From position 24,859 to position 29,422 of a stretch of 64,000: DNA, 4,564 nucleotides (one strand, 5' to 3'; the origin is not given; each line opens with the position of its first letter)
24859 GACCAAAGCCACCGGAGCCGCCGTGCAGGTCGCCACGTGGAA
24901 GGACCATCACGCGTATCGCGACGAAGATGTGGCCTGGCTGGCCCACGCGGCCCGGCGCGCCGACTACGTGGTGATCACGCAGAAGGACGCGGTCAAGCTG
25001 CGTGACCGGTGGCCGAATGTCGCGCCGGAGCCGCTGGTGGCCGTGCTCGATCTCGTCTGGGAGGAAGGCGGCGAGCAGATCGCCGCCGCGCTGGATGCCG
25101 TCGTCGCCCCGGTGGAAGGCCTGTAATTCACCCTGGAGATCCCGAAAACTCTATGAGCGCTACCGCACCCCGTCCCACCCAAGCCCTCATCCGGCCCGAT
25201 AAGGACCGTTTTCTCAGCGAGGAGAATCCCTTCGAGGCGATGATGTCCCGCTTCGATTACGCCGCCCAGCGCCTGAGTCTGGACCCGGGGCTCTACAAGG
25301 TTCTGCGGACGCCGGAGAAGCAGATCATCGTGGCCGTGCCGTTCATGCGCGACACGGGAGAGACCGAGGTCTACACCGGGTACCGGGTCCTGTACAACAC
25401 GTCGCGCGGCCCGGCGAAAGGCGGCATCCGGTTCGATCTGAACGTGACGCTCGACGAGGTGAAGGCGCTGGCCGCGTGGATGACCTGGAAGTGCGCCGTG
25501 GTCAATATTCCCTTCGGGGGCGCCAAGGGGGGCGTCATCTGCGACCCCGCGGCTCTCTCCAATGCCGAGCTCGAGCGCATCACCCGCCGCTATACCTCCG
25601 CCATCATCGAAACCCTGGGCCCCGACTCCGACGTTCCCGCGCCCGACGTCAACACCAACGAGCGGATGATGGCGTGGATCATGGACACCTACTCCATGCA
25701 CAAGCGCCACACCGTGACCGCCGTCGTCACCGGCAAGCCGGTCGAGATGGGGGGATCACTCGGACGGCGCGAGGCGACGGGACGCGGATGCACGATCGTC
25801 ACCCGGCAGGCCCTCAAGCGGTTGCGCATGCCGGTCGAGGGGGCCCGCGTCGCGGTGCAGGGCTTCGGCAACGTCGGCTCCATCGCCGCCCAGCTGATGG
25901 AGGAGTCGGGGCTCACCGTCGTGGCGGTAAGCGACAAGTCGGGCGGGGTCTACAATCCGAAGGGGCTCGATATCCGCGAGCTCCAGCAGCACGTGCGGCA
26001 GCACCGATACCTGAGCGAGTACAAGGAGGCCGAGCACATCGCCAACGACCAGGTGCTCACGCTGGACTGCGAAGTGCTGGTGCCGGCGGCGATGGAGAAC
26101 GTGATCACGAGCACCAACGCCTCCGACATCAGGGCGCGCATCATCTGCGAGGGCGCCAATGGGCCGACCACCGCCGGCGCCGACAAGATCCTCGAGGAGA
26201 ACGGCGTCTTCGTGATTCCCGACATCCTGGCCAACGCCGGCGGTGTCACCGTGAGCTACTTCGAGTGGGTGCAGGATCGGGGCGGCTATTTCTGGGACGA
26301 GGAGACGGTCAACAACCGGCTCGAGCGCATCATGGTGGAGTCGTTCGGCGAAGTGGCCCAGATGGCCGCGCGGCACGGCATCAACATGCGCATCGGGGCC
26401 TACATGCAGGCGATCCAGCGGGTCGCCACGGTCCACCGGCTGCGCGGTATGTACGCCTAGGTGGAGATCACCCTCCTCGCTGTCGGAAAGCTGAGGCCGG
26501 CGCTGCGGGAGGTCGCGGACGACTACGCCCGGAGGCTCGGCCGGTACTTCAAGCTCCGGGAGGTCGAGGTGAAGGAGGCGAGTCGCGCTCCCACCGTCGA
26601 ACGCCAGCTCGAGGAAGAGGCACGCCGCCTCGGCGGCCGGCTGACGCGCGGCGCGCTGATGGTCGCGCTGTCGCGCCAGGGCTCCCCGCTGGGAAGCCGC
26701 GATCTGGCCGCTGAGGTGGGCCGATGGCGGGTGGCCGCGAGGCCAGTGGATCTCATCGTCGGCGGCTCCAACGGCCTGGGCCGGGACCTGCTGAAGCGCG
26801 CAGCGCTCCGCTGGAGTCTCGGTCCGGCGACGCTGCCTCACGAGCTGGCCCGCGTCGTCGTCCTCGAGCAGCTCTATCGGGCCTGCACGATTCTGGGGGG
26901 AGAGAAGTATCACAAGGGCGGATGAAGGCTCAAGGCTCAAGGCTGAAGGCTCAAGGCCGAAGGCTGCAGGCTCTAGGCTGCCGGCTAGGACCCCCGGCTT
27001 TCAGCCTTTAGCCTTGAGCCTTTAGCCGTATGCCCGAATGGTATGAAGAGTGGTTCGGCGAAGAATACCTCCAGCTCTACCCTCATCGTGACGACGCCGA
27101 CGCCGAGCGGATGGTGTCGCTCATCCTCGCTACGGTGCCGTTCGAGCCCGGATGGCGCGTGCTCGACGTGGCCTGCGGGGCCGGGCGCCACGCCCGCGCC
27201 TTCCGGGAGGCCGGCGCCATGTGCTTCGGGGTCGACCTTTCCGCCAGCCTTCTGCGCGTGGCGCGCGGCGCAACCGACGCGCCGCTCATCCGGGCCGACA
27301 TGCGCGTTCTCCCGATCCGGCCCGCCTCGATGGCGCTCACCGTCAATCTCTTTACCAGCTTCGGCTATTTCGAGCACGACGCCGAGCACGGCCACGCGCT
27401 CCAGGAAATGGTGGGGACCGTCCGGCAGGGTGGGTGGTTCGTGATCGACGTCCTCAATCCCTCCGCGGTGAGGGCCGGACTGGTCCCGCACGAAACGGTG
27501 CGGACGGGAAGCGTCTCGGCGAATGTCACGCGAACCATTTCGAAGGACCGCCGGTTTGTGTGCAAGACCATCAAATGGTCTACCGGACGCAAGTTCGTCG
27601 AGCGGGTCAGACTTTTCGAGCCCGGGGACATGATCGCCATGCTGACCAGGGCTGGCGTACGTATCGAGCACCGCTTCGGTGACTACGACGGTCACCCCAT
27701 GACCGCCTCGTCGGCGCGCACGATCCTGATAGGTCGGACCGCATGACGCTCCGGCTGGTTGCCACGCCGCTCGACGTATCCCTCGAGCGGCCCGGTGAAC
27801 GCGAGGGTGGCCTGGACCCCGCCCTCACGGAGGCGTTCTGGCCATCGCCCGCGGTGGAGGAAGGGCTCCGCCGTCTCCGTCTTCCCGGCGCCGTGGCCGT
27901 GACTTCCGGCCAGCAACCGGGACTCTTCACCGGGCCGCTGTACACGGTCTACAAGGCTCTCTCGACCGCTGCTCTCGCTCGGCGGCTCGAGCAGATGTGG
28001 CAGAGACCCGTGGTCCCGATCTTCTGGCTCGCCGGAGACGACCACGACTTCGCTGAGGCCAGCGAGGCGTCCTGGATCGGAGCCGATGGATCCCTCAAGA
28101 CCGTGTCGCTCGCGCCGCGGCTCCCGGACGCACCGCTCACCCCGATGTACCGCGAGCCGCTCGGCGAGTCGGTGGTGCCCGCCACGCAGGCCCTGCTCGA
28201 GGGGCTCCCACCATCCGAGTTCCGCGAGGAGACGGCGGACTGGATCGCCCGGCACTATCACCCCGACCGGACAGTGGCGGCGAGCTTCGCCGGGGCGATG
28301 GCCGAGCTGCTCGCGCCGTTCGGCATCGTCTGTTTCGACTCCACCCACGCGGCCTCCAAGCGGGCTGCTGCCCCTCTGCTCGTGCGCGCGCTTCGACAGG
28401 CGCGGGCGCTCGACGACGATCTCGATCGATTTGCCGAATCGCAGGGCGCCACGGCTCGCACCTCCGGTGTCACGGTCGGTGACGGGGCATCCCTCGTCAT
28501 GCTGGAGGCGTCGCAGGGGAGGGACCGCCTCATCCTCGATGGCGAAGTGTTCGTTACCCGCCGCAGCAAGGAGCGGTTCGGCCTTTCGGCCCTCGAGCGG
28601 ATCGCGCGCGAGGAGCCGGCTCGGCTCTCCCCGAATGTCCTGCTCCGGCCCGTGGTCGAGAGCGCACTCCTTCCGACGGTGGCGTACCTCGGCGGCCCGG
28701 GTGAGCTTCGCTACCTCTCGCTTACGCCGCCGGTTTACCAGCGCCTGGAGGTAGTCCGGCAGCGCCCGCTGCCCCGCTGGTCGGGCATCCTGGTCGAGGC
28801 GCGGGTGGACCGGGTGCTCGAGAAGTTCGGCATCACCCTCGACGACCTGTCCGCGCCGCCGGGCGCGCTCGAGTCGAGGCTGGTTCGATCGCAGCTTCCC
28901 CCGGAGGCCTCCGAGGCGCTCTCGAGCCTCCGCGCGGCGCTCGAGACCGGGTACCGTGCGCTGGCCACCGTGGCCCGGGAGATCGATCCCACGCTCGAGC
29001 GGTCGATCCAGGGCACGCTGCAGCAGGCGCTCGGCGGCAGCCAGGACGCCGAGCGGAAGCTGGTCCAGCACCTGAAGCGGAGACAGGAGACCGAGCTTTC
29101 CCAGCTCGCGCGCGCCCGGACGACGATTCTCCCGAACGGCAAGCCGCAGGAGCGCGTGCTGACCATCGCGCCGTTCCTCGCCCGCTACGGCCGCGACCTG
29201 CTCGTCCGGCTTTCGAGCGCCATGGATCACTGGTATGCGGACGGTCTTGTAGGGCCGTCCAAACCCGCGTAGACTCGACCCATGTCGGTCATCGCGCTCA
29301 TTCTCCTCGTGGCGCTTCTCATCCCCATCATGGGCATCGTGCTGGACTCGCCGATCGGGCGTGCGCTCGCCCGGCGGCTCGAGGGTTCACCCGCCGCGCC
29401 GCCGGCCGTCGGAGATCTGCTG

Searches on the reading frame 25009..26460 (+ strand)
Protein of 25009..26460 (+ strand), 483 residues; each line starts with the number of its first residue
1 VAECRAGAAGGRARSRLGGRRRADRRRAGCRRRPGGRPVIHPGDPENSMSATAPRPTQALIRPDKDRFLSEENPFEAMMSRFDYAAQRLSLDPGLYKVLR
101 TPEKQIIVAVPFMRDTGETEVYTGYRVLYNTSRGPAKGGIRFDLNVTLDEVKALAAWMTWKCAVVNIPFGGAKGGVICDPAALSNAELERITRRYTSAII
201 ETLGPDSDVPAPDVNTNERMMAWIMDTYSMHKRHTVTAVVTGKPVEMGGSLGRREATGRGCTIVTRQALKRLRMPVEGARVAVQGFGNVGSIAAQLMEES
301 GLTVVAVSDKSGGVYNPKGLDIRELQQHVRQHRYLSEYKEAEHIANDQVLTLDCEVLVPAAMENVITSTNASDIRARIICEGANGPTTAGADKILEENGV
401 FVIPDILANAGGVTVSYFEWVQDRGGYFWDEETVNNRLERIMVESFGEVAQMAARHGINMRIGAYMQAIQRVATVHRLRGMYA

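Call 15: search_protein_families(library=pfam, proteins=[window:25009-26460:+], max_evalue=0.0001)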
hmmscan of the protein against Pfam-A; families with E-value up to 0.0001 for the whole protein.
window:25009-26460:+ (483 aa): 2 families
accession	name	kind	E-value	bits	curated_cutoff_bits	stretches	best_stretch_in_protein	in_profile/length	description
PF00208.27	ELFV_dehydrog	-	1.3e-84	284.2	23.4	1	248-480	1-241/241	Glutamate/Leucine/Phenylalanine/Valine dehydrogenase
PF02812.23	ELFV_dehydrog_N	-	9.1e-56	187.5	25.3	1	102-229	1-128/129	Glu/Leu/Phe/Val dehydrogenase, dimerisation domain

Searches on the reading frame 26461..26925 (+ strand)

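Call 16: search_protein_families(library=pfam, proteins=[window:26461-26925:+], max_evalue=0.0001)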
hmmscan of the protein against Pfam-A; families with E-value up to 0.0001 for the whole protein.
window:26461-26925:+ (154 aa): 1 family
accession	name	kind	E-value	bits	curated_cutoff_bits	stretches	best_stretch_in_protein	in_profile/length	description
PF02590.22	SPOUT_MTase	-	3.2e-41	141.4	27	1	1-151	1-154/154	Predicted SPOUT methyltransferase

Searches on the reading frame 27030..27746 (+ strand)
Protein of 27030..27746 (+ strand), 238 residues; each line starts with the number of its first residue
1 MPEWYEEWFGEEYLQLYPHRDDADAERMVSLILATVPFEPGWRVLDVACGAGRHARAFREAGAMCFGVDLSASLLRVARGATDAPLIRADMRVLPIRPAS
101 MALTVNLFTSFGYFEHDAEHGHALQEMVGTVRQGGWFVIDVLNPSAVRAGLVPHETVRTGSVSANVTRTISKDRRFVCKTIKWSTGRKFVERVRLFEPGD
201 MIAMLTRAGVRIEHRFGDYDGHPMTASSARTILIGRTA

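Call 16: search_protein_families(library=pfam, proteins=[window:27030-27746:+], max_evalue=0.0001)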
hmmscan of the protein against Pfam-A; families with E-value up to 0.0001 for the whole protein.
window:27030-27746:+ (238 aa): 5 families
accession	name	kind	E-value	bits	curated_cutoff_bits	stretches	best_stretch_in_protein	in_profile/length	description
PF13649.12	Methyltransf_25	-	9.8e-12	45.9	27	1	44-135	1-97/97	Methyltransferase domain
PF08241.18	Methyltransf_11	-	1.1e-11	45.6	21.2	1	45-139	1-95/95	Methyltransferase domain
PF13489.12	Methyltransf_23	-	1.6e-08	34.9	27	1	26-211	7-160/164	Methyltransferase domain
PF13847.12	Methyltransf_31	-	1.3e-06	28.6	27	1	40-143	3-113/145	Methyltransferase domain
PF02353.26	CMAS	-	1.7e-05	24.7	27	1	28-141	50-166/273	Mycolic acid cyclopropane synthetase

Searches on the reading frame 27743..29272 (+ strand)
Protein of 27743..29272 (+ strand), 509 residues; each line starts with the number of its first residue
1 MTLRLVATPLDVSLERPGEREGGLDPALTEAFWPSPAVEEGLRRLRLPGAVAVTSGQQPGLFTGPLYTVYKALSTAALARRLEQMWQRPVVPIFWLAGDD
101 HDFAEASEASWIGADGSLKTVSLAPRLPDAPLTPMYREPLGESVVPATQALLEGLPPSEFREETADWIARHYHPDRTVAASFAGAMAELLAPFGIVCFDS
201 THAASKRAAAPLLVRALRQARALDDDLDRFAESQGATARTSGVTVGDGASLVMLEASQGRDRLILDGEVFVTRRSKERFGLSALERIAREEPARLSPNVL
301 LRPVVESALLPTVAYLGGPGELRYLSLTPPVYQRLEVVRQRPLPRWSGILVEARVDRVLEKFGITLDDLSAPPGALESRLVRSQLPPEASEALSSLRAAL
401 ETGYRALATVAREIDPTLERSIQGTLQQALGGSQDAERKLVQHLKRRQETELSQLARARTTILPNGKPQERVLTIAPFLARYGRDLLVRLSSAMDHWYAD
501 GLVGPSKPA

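Call 16: search_protein_families(library=pfam, proteins=[window:27743-29272:+], max_evalue=0.0001)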
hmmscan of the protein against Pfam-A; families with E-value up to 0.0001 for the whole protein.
window:27743-29272:+ (509 aa): 2 families
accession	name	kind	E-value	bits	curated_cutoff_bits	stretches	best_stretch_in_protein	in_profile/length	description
PF10079.15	Rossmann-like_BshC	-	5.4e-62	210.8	27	1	35-337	70-371/380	Bacillithiol biosynthesis BshC, N-terminal Rossmann-like domain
PF24850.1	CC_BshC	-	1.6e-25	90.3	27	1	350-496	3-149/159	Bacillithiol biosynthesis BshC, C-terminal coiled-coil domain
